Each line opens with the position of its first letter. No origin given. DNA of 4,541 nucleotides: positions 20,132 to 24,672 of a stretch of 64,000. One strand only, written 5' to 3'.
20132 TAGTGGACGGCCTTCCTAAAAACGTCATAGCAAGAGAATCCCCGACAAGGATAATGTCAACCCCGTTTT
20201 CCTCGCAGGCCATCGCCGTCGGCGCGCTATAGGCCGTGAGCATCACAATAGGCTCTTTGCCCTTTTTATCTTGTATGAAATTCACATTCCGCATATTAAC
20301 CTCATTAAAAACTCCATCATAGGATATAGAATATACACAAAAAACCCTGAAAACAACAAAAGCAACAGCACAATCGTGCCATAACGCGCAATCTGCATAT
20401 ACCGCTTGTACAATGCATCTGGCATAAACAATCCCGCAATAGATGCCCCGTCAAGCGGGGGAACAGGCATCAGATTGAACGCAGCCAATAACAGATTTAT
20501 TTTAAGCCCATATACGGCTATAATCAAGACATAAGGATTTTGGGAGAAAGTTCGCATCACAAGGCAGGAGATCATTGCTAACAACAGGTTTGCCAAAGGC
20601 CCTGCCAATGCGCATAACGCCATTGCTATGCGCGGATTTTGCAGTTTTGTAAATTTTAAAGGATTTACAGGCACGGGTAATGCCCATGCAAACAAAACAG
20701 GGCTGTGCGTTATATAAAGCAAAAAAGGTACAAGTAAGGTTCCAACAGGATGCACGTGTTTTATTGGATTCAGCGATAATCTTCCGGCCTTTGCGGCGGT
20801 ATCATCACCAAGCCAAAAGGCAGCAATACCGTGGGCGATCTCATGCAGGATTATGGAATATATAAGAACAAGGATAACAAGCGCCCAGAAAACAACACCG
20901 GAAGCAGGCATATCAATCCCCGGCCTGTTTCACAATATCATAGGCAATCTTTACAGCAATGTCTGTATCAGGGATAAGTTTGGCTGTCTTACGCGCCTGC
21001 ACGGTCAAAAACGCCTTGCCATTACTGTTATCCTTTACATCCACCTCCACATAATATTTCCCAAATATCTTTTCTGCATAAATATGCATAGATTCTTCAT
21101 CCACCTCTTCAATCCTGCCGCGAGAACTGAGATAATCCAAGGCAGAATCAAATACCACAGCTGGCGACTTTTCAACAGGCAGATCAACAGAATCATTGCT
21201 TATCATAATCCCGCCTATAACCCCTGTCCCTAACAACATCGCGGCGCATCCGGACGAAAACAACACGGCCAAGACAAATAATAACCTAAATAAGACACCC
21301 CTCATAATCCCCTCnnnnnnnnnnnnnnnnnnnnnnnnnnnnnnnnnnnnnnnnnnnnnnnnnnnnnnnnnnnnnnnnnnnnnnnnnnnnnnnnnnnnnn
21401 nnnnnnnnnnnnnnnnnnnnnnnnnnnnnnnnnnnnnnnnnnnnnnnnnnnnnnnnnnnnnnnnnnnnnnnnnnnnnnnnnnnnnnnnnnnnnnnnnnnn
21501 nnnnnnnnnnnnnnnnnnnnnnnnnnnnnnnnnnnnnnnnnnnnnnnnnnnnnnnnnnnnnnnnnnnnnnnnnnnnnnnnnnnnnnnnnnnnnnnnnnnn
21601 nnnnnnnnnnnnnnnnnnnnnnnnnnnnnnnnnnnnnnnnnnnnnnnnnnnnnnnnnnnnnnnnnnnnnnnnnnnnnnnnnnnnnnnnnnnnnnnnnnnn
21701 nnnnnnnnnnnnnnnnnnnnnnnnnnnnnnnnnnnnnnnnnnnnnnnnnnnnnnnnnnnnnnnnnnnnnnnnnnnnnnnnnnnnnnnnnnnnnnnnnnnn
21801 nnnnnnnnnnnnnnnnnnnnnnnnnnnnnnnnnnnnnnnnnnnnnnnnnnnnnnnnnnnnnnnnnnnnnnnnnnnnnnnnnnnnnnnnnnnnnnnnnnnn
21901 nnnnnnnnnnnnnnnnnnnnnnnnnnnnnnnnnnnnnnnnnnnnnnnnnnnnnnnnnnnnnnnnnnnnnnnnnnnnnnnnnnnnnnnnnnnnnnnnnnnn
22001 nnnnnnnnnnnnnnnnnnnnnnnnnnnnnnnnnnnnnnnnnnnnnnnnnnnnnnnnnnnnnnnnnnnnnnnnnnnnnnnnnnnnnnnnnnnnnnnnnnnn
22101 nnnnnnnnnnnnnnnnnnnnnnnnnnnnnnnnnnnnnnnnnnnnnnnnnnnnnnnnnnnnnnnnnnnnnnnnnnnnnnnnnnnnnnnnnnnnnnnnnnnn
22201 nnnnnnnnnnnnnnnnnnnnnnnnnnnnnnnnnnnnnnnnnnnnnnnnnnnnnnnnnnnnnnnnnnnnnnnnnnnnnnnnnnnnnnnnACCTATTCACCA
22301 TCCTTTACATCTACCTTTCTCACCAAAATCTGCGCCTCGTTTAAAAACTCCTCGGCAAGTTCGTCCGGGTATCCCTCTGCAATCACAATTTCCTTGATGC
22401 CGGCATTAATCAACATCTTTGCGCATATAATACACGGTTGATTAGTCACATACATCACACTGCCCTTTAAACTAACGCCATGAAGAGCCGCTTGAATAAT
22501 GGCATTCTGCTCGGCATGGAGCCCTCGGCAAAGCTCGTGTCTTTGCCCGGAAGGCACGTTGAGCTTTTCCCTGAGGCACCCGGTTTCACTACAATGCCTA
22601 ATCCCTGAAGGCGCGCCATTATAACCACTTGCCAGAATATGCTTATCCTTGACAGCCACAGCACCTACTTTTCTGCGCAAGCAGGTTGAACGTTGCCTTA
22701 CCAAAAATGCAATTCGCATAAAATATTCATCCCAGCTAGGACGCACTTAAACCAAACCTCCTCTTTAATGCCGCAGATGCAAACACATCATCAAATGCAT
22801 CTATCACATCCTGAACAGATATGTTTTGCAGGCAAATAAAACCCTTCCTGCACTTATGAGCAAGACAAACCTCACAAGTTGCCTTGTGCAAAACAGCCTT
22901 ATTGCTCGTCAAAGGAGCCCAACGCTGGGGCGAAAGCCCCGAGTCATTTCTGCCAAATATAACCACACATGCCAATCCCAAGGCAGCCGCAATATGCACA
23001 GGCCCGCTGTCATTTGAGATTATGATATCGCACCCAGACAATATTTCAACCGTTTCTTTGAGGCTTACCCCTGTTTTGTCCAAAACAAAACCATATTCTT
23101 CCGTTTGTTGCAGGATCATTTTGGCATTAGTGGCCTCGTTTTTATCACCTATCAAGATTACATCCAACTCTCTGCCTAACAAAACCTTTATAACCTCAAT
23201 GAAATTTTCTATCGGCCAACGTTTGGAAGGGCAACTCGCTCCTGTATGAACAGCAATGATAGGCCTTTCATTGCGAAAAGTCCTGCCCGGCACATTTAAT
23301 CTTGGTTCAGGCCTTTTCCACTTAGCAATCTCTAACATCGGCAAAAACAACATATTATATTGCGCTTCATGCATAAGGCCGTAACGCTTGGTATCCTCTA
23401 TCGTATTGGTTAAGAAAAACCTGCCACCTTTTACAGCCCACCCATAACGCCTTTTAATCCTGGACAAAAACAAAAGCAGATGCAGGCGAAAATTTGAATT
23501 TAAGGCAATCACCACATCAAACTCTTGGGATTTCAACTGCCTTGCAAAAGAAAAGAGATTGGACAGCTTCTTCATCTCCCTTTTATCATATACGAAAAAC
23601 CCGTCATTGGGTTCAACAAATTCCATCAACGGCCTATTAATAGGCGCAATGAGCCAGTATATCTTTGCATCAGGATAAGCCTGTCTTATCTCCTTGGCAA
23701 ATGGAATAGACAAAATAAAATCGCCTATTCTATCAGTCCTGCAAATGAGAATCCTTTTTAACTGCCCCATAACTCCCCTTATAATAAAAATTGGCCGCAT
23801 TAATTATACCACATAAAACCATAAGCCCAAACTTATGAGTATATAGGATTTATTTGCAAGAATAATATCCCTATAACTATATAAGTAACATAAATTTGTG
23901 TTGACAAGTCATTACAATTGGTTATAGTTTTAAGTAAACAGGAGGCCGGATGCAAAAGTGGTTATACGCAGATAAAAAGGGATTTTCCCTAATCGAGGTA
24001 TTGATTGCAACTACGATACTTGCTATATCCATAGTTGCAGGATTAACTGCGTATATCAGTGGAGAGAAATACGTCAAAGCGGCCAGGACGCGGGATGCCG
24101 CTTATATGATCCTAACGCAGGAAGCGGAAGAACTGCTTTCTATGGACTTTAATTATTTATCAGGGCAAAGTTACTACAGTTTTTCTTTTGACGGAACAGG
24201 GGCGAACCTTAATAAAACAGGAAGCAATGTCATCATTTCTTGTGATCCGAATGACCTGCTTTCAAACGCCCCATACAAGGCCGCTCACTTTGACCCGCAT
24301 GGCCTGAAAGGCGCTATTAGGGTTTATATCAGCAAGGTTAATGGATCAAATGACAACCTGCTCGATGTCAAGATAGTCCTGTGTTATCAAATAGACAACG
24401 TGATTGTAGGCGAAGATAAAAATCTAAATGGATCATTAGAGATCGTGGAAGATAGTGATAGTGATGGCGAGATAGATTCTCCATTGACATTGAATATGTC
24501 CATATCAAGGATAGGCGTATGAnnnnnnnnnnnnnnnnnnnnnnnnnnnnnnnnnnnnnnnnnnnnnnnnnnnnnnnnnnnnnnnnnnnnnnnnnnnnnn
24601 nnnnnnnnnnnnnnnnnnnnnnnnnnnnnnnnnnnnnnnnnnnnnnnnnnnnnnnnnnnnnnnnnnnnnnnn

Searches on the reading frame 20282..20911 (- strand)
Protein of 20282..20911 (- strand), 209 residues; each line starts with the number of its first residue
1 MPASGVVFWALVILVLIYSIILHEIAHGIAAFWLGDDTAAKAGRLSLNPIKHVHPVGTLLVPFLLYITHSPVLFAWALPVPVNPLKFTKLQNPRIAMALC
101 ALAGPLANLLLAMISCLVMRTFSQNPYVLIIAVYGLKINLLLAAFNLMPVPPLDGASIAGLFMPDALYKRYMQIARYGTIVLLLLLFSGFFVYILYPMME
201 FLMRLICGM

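Call 44: search_protein_families(library=pfam, proteins=[window:20282-20911:-], max_evalue=0.0001)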
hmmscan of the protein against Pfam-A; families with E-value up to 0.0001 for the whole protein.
window:20282-20911:- (209 aa): 1 family
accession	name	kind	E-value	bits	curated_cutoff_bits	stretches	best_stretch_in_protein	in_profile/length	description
PF02163.28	Peptidase_M50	-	1.1e-10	41.6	27.2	1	136-186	167-221/221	Peptidase family M50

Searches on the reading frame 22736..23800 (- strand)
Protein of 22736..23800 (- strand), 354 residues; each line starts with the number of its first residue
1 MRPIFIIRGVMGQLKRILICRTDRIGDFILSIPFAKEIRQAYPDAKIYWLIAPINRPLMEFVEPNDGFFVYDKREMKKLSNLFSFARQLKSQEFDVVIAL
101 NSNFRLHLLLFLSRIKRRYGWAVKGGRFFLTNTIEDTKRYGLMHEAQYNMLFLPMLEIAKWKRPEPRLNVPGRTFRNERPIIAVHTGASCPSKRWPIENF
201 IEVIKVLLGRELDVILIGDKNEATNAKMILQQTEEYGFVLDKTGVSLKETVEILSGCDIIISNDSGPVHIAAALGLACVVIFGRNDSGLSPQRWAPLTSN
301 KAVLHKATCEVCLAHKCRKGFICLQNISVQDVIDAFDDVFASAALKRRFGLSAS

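Call 3: search_protein_families(library=pfam, proteins=[window:22736-23800:-], max_evalue=0.01)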
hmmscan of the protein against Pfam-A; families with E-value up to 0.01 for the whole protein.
window:22736-23800:- (354 aa): 2 families
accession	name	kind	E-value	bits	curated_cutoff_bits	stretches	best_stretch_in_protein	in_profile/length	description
PF01075.23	Glyco_transf_9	-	3.1e-31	109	22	1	83-318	2-242/247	Glycosyltransferase family 9 (heptosyltransferase)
PF02350.25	Epimerase_2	-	0.0086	15.4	30.6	0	196-281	199-284/347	UDP-N-acetylglucosamine 2-epimerase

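Call 4: search_protein_families(library=ncbifam, proteins=[window:22736-23800:-], max_evalue=0.01)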
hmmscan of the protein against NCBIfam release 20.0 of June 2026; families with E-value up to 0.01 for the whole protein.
window:22736-23800:- (354 aa): 8 families
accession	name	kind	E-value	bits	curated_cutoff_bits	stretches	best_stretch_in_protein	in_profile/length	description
TIGR02195.1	heptsyl_trn_II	equivalog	9.4e-36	123.6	134.6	1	16-337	1-335/339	lipopolysaccharide heptosyltransferase II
NF008162.0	PRK10916.1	equivalog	9.9e-25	87.4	569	1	16-320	2-317/348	ADP-heptose--LPS heptosyltransferase RfaF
TIGR02193.1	heptsyl_trn_I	equivalog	1.1e-24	87.2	185.3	1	16-334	1-314/320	lipopolysaccharide heptosyltransferase I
NF007742.0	PRK10422.1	equivalog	2e-19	69.7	467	2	13-112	4-106/352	lipopolysaccharide core heptosyltransferase RfaQ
TIGR02201.1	heptsyl_trn_III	equivalog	6.1e-16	58.4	170.2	1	16-340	1-343/344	putative lipopolysaccharide heptosyltransferase III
NF008204.0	PRK10964.1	equivalog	2.5e-11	43.3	437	1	181-289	181-286/322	lipopolysaccharide heptosyltransferase RfaC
TIGR04414.1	hepto_Aah_TibC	equivalog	0.0009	18.3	200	1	164-284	189-308/374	autotransporter strand-loop-strand O-heptosyltransferase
TIGR04372.1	glycosyl_04372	domain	0.0053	16.2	45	0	196-281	29-110/207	TIGR04372 family glycosyltransferase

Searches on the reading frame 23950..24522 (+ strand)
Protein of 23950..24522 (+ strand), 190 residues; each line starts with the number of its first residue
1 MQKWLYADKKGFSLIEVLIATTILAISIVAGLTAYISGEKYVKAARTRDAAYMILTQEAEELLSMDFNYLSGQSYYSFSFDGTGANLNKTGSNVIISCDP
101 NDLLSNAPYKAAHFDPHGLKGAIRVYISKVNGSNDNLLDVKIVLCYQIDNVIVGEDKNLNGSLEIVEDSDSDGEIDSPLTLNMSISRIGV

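Call 3: search_protein_families(library=pfam, proteins=[window:23950-24522:+], max_evalue=0.01)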
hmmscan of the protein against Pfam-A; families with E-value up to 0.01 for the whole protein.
window:23950-24522:+ (190 aa): 1 family
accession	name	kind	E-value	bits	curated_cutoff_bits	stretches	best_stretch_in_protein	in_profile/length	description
PF07963.17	N_methyl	-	4.9e-07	29.5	21.2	1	9-30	4-25/27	Prokaryotic N-terminal methylation motif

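Call 4: search_protein_families(library=ncbifam, proteins=[window:23950-24522:+], max_evalue=0.01)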
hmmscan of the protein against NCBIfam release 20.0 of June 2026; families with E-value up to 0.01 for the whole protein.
window:23950-24522:+ (190 aa): 9 families
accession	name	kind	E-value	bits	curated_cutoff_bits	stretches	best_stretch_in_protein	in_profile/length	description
TIGR02532.1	IV_pilin_GFxxxE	domain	4.3e-06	26.3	16.3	1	9-31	1-23/24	prepilin-type N-terminal cleavage/methylation domain-containing protein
TIGR02523.1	type_IV_pilV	equivalog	7.9e-06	26.4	52.2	1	10-60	2-51/139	type IV pilus modification protein PilV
NF041013.1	T4P_ComGE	equivalog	7.8e-05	22.7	49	1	9-60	3-54/83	competence type IV pilus minor pilin ComGE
TIGR01707.1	gspI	equivalog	0.0003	21.2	44.35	1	11-61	1-51/101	type II secretion system minor pseudopilin GspI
NF007800.0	PRK10506.1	equivalog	0.001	18.9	158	1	7-52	6-48/163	prepilin peptidase-dependent protein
NF007848.0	PRK10557.1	equivalog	0.0036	16.7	120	0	7-99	8-96/192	prepilin peptidase-dependent protein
NF007862.0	PRK10574.1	equivalog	0.0056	16.8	138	1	8-50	3-42/145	prepilin peptidase-dependent pilin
TIGR02598.1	TIGR02598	subfamily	0.0063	16.7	51.4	1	11-96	1-90/151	Verru_Chthon cassette protein B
NF047828.1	T3SSXpsI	equivalog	0.0091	16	150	0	10-51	2-43/132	type II secretion system protein XpsI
